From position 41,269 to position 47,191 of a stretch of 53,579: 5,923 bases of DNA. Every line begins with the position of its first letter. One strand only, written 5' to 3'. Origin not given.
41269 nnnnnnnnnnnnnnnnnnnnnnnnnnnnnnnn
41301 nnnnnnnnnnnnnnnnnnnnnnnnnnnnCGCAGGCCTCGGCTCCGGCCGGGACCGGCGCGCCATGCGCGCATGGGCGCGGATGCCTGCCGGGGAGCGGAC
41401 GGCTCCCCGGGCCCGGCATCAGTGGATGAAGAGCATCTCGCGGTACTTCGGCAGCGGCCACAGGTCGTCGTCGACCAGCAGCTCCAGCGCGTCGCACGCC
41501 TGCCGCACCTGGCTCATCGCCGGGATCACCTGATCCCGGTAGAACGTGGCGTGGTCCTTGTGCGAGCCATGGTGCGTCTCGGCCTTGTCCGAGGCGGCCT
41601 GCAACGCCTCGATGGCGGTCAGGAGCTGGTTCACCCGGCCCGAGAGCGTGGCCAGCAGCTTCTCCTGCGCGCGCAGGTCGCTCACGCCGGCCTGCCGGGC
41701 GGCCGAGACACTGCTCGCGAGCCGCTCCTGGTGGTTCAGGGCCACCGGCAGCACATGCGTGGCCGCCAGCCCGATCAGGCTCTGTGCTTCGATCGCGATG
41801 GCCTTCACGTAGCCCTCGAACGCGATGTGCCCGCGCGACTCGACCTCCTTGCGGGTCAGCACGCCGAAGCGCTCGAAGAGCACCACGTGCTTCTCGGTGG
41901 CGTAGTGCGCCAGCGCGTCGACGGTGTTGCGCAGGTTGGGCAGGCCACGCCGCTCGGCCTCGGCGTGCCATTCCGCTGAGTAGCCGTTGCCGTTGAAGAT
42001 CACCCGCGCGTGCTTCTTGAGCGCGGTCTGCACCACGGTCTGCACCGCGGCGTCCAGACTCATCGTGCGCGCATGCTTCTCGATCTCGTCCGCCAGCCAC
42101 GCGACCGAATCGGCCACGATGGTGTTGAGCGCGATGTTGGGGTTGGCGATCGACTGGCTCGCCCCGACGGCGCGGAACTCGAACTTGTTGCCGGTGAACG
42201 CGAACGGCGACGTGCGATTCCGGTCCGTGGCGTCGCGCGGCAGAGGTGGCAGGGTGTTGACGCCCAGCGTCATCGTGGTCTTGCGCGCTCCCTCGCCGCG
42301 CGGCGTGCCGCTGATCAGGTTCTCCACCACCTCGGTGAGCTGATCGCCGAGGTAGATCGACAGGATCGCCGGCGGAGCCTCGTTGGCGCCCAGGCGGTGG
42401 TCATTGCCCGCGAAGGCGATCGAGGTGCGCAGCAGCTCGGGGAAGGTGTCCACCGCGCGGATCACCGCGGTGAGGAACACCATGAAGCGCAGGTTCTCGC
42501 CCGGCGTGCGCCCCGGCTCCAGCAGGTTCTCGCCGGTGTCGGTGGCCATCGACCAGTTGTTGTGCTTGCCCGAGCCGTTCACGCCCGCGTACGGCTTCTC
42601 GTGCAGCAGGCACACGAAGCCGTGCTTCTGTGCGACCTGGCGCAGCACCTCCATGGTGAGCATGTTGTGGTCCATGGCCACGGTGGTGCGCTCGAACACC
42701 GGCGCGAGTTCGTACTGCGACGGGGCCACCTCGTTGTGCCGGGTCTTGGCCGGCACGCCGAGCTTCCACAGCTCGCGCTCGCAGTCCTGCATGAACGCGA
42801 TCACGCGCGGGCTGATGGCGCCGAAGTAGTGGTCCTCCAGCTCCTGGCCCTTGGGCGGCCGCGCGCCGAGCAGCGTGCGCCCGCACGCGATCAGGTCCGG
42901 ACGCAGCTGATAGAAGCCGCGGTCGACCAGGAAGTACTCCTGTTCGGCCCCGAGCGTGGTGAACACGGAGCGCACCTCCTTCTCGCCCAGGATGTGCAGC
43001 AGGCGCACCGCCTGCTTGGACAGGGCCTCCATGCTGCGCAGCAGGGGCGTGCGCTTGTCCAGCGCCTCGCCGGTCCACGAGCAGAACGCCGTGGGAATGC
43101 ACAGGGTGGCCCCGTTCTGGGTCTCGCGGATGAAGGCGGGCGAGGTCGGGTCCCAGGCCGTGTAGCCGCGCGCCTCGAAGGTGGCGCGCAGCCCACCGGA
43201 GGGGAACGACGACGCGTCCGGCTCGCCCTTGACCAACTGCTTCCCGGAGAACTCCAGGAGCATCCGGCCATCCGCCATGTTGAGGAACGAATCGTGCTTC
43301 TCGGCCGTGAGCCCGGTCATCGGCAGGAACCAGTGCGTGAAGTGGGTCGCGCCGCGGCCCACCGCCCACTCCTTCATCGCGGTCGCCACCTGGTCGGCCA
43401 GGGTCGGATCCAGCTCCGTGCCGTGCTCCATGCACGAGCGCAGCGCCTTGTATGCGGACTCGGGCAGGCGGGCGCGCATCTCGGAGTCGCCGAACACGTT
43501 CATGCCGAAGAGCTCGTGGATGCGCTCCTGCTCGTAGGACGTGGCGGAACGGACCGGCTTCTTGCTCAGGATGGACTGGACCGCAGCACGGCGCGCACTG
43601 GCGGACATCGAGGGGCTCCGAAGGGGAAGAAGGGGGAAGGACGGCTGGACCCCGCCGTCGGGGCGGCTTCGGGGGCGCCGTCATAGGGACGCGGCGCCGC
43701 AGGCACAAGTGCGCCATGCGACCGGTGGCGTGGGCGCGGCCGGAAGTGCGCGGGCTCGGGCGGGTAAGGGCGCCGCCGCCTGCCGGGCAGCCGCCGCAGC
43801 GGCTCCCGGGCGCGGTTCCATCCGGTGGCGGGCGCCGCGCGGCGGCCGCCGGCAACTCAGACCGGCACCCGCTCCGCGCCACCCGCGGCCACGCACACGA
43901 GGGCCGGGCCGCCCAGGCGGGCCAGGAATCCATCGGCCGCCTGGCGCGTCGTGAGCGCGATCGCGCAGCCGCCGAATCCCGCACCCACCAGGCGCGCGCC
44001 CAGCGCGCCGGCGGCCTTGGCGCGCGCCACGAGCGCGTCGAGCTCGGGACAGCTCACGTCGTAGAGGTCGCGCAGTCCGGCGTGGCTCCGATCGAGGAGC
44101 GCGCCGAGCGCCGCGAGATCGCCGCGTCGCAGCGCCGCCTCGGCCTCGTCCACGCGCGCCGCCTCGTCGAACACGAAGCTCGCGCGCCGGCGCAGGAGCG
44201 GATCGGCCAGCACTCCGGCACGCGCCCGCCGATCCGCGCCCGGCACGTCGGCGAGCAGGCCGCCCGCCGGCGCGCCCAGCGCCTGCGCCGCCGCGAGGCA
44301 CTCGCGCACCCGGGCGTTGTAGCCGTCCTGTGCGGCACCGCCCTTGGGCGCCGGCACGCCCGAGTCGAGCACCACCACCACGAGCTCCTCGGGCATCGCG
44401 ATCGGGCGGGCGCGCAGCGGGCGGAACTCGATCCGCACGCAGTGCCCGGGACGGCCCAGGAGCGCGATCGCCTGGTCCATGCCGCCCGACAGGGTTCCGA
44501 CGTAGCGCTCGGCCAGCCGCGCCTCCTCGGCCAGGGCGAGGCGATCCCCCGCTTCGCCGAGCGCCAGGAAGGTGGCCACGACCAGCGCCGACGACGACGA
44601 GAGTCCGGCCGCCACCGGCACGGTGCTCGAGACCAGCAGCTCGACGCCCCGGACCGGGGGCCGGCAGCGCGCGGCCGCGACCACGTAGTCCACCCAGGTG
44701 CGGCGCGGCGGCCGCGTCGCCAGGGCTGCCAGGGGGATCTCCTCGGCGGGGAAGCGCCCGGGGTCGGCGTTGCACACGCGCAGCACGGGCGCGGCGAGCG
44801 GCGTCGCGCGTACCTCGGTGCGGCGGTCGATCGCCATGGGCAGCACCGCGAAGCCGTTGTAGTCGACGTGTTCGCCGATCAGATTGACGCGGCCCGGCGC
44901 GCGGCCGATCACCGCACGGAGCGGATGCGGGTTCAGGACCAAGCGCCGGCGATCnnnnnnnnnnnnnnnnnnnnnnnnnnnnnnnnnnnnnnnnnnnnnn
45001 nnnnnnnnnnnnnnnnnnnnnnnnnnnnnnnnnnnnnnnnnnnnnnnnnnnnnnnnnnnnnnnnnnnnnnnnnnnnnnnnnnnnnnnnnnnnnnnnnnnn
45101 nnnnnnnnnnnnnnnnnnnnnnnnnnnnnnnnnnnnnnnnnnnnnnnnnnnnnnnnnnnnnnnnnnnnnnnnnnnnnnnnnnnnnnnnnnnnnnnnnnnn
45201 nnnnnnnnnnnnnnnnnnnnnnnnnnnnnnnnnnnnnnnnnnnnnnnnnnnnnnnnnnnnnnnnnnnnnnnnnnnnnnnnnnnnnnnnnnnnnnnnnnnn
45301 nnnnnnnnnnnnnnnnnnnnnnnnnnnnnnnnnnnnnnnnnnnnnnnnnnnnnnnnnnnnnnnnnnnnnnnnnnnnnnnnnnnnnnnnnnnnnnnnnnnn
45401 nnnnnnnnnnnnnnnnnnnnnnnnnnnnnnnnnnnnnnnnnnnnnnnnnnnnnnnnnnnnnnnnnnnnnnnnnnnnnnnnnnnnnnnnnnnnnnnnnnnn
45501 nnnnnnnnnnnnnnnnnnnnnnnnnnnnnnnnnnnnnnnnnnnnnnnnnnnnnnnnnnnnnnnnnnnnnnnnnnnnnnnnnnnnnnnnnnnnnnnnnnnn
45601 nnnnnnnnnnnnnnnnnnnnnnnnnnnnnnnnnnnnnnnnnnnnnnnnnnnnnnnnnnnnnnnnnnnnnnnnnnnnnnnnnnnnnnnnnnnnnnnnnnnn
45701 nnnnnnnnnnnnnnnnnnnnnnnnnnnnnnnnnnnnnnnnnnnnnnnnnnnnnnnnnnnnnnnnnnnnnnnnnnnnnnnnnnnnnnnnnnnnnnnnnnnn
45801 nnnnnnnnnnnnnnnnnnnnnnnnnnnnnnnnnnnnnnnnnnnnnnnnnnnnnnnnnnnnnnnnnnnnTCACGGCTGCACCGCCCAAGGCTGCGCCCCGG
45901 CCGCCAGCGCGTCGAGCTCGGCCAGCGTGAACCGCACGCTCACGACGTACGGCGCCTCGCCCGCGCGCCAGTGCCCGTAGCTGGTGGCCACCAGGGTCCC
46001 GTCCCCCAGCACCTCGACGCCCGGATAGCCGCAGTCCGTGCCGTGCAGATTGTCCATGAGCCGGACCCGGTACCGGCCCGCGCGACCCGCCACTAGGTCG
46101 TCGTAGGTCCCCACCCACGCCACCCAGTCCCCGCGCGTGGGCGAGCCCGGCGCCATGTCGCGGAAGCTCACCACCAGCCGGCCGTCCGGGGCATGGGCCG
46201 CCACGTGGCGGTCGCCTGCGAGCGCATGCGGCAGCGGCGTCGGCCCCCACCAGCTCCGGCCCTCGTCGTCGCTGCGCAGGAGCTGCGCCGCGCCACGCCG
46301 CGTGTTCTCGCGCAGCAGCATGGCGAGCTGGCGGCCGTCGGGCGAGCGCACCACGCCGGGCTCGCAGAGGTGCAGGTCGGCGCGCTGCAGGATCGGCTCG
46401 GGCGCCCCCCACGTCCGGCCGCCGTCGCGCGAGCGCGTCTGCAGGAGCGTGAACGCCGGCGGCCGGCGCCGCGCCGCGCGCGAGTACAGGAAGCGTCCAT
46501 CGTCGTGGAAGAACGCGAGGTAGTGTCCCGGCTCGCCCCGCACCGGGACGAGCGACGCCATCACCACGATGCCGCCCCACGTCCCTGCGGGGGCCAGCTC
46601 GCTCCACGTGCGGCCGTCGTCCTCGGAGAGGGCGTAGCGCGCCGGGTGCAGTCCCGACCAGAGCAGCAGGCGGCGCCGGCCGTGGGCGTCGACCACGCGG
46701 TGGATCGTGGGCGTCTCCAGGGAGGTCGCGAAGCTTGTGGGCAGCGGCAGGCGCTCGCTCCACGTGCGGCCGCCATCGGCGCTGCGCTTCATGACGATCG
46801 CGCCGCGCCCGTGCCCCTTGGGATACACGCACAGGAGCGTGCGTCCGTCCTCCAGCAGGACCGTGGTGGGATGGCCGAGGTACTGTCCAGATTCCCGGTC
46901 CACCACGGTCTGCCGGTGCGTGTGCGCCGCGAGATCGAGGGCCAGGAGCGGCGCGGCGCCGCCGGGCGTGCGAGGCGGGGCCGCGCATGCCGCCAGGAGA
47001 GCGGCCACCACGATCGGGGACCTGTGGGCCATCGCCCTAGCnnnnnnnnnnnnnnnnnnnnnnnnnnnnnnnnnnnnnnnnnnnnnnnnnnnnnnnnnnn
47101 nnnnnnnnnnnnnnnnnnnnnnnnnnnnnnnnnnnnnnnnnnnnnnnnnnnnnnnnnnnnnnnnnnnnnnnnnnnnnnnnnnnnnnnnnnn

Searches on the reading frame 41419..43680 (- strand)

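Call 7: search_protein_families(library=pfam, proteins=[window:41419-43680:-], max_evalue=0.001)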
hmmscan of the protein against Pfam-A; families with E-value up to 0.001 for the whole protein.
window:41419-43680:- (753 aa): 3 families
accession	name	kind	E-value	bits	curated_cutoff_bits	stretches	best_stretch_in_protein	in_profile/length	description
PF12437.13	GSIII_N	-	6.3e-76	253.9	25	1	55-216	2-160/160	Glutamine synthetase type III N terminal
PF18318.6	Gln-synt_C-ter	-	1.4e-40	138.2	22.7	1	545-661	1-117/118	Glutamine synthetase C-terminal domain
PF00120.29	Gln-synt_C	-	1.1e-16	61.3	24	1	240-388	21-165/344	Glutamine synthetase, catalytic domain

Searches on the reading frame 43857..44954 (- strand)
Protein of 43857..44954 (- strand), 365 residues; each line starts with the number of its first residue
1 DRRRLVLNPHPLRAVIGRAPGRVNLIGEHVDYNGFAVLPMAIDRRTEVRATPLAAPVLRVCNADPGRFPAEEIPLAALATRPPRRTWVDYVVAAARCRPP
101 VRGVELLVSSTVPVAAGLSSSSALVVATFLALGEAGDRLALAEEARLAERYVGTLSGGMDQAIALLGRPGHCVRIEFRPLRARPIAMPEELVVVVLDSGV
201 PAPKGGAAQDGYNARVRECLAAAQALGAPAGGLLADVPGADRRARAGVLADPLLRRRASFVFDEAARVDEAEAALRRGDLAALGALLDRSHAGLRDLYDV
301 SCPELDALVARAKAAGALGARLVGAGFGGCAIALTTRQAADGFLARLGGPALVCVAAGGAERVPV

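Call 8: search_protein_families(library=pfam, proteins=[window:43857-44954:-], max_evalue=0.001)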
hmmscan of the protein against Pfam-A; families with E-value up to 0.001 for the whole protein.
window:43857-44954:- (365 aa): 3 families
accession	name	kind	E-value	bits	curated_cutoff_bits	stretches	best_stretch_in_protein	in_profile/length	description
PF10509.15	GalKase_gal_bdg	-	2.9e-17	62.4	23.1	1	15-48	12-45/49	Galactokinase galactose-binding signature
PF08544.19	GHMP_kinases_C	-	8.6e-15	55.3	21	1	272-347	2-79/85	GHMP kinases C terminal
PF00288.32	GHMP_kinases_N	-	3.5e-14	53.2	22.3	1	93-167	5-86/87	GHMP kinases N terminal domain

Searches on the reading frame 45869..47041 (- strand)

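Call 8: search_protein_families(library=pfam, proteins=[window:45869-47041:-], max_evalue=0.001)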
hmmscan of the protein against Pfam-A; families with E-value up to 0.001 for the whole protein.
window:45869-47041:- (390 aa): 2 families
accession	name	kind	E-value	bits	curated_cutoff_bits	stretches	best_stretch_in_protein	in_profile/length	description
PF13088.12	BNR_2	-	6e-21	75.5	31.4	2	135-291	84-225/277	BNR repeat-like domain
PF02012.26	BNR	-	2.3e-06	27.2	27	0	86-95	2-11/12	BNR/Asp-box repeat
